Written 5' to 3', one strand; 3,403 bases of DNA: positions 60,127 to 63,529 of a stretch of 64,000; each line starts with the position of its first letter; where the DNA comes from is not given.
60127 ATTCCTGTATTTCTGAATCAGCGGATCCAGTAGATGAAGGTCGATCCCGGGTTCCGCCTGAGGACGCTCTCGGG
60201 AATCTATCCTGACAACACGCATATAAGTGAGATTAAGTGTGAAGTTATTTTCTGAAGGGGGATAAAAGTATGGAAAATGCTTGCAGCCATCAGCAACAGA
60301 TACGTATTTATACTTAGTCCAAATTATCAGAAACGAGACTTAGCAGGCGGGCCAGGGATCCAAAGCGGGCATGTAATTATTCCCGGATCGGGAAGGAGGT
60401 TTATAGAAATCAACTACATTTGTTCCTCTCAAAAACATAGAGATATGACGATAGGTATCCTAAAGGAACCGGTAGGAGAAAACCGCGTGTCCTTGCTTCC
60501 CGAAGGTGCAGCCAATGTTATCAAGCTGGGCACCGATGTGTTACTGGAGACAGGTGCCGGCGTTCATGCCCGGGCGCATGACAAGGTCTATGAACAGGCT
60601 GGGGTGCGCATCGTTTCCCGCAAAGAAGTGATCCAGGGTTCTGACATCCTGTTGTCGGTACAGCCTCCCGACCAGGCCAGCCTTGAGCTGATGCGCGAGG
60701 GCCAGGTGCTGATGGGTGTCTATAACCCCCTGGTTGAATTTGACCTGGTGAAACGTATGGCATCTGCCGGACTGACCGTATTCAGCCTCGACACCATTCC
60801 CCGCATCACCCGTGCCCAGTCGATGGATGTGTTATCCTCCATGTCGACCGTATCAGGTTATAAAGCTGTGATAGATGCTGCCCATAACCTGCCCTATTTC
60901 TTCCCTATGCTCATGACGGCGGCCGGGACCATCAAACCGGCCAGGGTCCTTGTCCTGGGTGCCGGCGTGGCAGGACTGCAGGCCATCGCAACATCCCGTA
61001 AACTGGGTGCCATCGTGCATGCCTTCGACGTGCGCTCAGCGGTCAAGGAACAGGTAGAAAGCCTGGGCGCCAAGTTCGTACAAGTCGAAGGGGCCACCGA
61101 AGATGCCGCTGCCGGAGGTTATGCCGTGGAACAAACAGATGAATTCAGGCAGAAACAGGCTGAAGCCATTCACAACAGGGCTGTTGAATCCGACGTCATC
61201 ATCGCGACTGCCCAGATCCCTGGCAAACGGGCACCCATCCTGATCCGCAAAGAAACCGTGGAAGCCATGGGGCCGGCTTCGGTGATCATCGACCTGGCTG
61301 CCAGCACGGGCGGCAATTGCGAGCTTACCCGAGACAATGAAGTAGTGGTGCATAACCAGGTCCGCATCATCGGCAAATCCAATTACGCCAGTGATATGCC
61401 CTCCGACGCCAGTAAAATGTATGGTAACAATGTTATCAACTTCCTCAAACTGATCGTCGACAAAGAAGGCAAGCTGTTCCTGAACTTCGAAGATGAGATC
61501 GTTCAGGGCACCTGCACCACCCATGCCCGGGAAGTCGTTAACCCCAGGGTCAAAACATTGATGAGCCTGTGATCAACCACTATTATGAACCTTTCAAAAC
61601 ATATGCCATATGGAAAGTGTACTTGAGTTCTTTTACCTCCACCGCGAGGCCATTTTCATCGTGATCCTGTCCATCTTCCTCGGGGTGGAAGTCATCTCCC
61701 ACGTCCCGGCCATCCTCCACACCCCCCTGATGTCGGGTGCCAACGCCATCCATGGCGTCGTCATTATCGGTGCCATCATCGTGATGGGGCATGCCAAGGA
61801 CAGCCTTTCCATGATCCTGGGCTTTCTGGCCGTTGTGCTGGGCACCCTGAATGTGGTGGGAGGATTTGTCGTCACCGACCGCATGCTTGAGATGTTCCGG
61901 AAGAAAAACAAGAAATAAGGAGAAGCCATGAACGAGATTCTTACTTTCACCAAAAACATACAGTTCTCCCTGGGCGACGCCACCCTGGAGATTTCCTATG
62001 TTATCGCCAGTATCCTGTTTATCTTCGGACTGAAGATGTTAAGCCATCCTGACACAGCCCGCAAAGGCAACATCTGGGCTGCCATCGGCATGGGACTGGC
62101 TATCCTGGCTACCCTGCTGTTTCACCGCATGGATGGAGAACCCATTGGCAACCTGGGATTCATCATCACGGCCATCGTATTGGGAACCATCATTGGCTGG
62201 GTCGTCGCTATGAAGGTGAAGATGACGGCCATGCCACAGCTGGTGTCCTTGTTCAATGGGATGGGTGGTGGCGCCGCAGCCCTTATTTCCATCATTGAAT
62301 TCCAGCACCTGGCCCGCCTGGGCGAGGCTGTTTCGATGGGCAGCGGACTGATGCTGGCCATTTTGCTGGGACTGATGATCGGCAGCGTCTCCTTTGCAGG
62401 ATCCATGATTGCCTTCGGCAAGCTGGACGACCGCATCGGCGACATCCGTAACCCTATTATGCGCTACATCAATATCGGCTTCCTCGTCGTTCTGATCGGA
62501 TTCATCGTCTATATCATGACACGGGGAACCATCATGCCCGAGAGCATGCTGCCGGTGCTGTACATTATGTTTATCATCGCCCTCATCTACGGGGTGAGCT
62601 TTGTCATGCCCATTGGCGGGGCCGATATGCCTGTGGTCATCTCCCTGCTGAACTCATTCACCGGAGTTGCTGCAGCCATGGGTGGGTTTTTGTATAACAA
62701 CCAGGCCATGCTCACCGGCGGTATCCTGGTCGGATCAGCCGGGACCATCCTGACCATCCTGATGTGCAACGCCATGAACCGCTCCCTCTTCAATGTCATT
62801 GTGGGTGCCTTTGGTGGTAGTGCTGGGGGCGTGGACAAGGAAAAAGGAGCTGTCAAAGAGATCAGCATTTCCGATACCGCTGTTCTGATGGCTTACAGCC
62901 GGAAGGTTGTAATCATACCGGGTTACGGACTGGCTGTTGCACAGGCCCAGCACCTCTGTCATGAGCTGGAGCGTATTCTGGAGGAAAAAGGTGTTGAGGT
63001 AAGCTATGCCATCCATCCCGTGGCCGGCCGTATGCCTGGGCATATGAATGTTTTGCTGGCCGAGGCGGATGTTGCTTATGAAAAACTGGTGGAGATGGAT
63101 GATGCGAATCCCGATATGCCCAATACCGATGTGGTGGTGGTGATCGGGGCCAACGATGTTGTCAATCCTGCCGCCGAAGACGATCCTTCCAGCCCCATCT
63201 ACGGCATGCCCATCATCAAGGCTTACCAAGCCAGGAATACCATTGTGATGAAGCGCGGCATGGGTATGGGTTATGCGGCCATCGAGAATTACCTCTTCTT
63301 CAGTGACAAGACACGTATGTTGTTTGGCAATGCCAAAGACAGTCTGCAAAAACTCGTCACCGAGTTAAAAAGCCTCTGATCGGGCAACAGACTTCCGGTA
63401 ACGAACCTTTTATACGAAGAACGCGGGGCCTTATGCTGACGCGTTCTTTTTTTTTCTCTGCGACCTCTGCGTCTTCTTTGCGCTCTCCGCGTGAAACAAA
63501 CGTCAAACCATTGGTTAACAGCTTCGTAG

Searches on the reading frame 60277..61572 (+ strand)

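Call 22: search_protein_families(library=pfam, proteins=[window:60277-61572:+], max_evalue=0.00001)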
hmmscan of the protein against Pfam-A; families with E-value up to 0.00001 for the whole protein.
window:60277-61572:+ (431 aa): 2 families
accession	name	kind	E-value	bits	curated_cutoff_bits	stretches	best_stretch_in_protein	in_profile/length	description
PF01262.27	AlaDh_PNT_C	-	9.6e-63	211.9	23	1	197-422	1-213/214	Alanine dehydrogenase/PNT, C-terminal domain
PF05222.21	AlaDh_PNT_N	-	5.8e-35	120.9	30.4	1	61-192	2-135/136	Alanine dehydrogenase/PNT, N-terminal domain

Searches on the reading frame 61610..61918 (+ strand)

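Call 22: search_protein_families(library=pfam, proteins=[window:61610-61918:+], max_evalue=0.00001)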
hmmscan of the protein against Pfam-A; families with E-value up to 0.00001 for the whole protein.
window:61610-61918:+ (102 aa): 1 family
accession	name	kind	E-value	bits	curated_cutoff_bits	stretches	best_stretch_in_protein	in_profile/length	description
PF12769.12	PNTB_4TM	-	2.3e-33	114.9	26.2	1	15-98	2-85/85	4TM region of pyridine nucleotide transhydrogenase, mitoch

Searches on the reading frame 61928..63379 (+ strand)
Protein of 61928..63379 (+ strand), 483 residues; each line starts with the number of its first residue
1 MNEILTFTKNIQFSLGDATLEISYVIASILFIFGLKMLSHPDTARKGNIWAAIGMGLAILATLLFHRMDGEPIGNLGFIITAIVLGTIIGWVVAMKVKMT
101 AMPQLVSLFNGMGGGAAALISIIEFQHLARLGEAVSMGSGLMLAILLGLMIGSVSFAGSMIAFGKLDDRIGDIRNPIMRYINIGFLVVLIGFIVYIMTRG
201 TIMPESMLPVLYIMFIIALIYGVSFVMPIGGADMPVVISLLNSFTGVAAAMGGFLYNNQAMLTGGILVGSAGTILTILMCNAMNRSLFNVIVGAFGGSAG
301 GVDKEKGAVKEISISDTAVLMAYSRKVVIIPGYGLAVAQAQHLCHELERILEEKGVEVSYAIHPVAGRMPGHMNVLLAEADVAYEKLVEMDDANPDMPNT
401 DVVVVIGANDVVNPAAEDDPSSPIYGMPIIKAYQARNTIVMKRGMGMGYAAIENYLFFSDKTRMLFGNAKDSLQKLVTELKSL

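Call 22: search_protein_families(library=pfam, proteins=[window:61928-63379:+], max_evalue=0.00001)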
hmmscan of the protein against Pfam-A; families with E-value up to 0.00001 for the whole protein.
window:61928-63379:+ (483 aa): 1 family
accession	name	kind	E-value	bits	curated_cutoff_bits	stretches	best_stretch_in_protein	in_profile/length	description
PF02233.22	PNTB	-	1.8e-175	584.7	31.7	1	21-478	2-455/456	NAD(P) transhydrogenase beta subunit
